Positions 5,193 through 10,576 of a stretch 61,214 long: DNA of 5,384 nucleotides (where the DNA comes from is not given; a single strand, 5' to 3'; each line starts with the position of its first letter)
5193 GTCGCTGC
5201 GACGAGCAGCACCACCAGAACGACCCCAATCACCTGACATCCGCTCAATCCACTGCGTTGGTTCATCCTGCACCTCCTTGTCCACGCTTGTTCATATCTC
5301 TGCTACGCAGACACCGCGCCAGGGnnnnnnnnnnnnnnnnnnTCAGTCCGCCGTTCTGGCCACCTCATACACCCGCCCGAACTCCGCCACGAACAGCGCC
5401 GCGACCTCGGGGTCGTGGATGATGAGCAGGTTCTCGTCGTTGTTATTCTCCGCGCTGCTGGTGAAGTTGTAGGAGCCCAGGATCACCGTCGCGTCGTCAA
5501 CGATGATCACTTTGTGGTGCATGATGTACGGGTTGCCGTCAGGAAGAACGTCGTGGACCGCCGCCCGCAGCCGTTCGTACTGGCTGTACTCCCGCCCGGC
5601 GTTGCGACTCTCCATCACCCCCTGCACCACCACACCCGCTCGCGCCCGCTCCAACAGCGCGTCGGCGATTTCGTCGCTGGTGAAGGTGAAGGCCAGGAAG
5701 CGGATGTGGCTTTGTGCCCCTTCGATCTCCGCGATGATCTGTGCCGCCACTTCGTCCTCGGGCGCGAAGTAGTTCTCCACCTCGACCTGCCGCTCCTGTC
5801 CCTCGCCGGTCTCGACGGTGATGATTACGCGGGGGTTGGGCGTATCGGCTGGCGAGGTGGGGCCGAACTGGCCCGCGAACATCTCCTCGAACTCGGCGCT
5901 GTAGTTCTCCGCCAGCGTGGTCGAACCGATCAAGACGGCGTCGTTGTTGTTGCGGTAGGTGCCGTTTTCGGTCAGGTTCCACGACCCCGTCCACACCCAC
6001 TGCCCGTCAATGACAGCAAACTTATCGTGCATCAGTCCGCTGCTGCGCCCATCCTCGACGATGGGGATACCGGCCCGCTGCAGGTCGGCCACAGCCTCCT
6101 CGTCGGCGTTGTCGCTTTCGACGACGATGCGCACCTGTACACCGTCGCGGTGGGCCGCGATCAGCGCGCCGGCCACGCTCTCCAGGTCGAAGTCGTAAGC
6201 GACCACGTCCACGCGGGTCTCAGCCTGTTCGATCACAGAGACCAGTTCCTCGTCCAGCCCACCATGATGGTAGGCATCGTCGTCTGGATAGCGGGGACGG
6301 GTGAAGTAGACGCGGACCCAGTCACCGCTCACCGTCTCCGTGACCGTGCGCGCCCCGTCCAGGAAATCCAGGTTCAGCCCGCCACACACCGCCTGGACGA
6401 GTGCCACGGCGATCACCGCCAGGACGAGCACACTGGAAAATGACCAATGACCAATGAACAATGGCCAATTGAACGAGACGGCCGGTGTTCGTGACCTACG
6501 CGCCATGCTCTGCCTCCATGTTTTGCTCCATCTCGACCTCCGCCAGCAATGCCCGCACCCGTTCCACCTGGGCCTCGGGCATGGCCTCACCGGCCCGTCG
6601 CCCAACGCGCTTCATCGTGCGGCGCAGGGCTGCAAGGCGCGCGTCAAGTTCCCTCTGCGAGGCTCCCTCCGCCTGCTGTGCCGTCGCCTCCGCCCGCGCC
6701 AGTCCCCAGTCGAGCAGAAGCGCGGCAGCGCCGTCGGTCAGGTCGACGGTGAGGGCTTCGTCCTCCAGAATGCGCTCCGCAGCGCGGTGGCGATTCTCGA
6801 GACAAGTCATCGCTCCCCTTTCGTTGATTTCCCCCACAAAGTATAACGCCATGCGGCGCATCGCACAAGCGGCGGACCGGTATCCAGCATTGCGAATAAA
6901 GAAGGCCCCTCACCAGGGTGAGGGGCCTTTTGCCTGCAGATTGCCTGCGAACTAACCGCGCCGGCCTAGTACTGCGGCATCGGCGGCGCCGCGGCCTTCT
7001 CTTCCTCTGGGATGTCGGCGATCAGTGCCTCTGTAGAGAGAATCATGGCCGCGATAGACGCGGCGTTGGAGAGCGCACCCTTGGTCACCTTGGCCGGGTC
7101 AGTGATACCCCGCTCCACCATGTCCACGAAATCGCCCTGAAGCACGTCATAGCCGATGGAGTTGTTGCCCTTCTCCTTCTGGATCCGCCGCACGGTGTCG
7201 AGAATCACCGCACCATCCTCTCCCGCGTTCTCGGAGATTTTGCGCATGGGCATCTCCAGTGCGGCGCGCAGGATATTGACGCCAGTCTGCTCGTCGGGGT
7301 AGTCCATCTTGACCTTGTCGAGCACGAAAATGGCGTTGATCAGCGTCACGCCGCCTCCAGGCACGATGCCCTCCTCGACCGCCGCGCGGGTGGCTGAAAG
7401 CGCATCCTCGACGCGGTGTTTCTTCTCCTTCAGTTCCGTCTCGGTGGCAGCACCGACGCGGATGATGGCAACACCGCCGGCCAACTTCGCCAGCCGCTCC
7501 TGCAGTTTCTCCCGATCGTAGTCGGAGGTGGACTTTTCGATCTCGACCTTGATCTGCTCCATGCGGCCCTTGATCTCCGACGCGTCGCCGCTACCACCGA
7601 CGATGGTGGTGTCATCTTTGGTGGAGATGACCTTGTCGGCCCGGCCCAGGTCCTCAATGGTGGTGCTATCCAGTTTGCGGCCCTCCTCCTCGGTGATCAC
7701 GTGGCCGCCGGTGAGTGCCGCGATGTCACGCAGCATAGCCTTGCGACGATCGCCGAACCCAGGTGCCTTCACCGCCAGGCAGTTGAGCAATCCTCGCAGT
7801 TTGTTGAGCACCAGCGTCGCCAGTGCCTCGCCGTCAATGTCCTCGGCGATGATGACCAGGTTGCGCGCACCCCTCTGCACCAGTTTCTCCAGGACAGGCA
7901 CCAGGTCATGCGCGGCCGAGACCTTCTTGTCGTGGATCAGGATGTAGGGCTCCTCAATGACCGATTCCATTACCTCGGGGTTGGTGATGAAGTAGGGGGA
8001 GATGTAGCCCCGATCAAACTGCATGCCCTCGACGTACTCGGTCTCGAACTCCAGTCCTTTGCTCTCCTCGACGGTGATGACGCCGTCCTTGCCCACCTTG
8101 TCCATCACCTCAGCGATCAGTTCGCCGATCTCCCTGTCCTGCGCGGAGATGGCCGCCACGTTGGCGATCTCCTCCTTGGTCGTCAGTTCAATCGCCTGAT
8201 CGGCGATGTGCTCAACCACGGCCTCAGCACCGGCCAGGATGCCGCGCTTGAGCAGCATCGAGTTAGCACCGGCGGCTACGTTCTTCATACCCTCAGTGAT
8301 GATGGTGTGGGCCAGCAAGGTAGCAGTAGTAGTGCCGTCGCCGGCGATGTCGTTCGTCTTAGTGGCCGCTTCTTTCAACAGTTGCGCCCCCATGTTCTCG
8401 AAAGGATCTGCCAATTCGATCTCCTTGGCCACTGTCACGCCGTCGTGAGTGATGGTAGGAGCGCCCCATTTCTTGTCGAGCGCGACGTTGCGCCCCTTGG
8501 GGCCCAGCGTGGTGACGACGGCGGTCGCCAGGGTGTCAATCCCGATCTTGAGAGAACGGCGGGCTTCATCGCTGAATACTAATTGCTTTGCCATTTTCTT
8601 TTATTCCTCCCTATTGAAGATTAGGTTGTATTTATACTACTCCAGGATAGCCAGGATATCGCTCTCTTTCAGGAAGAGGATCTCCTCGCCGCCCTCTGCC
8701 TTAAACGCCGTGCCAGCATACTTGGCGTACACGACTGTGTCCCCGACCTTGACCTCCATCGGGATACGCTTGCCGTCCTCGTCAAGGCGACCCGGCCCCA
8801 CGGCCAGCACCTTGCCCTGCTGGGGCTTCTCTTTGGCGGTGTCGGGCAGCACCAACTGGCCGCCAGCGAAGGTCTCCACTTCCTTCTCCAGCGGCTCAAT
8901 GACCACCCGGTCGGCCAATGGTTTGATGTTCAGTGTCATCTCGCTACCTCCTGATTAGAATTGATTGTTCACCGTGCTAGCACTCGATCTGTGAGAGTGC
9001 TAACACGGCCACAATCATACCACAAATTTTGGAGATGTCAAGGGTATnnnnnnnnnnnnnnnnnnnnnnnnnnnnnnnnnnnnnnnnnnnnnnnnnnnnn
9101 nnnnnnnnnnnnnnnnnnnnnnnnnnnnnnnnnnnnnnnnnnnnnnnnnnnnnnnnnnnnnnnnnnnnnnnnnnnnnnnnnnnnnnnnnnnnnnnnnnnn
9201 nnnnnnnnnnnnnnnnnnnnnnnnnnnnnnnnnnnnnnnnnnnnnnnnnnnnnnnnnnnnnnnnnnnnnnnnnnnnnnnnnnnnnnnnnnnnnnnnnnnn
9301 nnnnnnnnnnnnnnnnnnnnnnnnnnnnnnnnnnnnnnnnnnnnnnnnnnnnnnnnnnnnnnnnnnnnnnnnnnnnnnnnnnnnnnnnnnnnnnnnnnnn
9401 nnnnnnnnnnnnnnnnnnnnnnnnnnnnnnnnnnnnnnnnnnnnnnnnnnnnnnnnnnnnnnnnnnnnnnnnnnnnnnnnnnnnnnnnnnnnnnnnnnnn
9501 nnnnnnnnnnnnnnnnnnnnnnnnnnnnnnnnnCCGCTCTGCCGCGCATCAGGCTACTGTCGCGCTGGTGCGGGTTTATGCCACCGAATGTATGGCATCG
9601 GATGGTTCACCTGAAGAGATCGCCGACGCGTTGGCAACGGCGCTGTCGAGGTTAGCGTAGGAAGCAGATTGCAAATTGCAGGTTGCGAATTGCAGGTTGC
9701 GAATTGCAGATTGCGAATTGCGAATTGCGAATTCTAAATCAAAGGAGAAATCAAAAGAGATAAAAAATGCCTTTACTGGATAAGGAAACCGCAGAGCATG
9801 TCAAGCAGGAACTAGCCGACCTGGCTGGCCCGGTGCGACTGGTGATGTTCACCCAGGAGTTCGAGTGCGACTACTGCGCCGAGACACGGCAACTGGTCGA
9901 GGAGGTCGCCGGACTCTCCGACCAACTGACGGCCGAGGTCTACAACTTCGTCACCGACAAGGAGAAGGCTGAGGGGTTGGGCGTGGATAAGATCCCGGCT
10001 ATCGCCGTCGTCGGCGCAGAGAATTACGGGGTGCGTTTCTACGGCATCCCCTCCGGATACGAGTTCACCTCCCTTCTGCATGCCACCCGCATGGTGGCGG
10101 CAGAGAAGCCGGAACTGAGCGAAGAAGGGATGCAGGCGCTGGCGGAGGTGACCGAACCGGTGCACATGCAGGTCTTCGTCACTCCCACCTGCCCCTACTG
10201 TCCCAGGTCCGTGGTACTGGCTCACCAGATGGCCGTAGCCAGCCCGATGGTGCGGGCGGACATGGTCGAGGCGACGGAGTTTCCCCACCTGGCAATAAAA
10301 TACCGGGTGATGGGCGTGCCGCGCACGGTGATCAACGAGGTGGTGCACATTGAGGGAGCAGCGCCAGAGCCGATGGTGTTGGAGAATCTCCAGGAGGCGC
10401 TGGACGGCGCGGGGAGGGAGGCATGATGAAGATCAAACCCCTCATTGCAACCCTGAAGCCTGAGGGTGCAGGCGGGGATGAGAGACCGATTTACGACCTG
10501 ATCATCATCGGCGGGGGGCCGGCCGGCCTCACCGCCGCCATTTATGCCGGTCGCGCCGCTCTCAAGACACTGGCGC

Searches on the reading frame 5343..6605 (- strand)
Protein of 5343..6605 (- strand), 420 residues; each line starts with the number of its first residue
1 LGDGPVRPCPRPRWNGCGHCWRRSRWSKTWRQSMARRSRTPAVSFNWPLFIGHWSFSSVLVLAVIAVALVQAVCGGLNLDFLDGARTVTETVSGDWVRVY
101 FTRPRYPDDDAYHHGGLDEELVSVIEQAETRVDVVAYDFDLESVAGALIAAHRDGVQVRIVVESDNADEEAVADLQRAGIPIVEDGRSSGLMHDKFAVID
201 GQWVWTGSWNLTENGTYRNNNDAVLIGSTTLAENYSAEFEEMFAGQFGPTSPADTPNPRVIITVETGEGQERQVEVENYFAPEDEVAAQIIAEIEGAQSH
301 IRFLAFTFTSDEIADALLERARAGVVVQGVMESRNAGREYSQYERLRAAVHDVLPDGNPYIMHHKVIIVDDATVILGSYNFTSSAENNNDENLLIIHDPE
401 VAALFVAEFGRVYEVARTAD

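Call 13: search_protein_families(library=pfam, proteins=[window:5343-6605:-], max_evalue=0.001)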
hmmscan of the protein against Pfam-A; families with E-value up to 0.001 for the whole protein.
window:5343-6605:- (420 aa): 4 families
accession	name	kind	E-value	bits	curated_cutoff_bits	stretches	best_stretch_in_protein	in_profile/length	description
PF13091.12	PLDc_2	-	4.2e-52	175.9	27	2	121-242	1-131/132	PLD-like domain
PF07894.18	SACK1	-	8.7e-09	35.8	21.4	0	362-414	219-270/274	Scaffolding anchor of CK1 domain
PF00614.28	PLDc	-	5.7e-07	29.7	21.9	0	359-383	2-26/28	Phospholipase D Active site motif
PF11495.14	Regulator_TrmB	-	8.2e-05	22.4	22.2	0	119-239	13-124/233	Archaeal transcriptional regulator TrmB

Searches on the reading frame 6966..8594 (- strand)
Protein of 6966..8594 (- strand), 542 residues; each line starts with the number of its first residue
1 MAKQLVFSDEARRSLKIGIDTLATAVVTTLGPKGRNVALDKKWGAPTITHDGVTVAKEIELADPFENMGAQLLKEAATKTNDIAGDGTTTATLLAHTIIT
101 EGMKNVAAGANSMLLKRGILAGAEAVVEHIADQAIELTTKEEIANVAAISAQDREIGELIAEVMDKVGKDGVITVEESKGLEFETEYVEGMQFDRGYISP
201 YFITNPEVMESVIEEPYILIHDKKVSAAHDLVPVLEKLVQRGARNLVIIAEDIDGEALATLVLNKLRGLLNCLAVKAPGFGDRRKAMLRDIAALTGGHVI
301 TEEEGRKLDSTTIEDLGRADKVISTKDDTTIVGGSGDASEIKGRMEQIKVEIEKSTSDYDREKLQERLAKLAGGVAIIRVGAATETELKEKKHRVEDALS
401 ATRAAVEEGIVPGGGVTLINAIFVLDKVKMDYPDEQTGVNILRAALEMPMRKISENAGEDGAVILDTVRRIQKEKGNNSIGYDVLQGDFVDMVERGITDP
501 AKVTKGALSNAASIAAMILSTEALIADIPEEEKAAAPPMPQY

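Call 13: search_protein_families(library=pfam, proteins=[window:6966-8594:-], max_evalue=0.001)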
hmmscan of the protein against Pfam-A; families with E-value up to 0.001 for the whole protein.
window:6966-8594:- (542 aa): 1 family
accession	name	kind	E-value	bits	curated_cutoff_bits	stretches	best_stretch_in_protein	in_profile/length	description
PF00118.29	Cpn60_TCP1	-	4.4e-74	250.4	34.3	1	22-527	1-488/490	TCP-1/cpn60 chaperonin family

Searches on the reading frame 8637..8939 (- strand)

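Call 13: search_protein_families(library=pfam, proteins=[window:8637-8939:-], max_evalue=0.001)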
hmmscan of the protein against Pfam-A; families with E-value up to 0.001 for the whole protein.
window:8637-8939:- (100 aa): 1 family
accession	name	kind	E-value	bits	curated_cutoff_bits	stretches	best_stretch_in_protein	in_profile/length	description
PF00166.26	Cpn10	-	4.1e-31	107.3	21.1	1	4-98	1-92/93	Chaperonin 10 Kd subunit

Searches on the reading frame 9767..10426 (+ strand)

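Call 13: search_protein_families(library=pfam, proteins=[window:9767-10426:+], max_evalue=0.001)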
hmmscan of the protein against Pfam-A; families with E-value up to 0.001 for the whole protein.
window:9767-10426:+ (219 aa): 6 families
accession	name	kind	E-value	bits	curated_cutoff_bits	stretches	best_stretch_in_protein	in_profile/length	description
PF13192.12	Thioredoxin_3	-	4.3e-24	84.8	24.8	2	133-207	2-73/76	Thioredoxin domain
PF00462.30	Glutaredoxin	-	2.3e-05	24.9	22.9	0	136-192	3-58/60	Glutaredoxin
PF13098.12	Thioredoxin_2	-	0.00019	22.1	27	0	25-99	9-99/104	Thioredoxin-like domain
PF13728.12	TraF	-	0.00023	21.5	23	0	9-85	117-202/224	F plasmid transfer operon protein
PF23357.1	DUF7088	-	0.00078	20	27.8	0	15-74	14-81/105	Domain of unknown function (DUF7088)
PF00085.26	Thioredoxin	-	0.00093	19.6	23.5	0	136-189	24-78/103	Thioredoxin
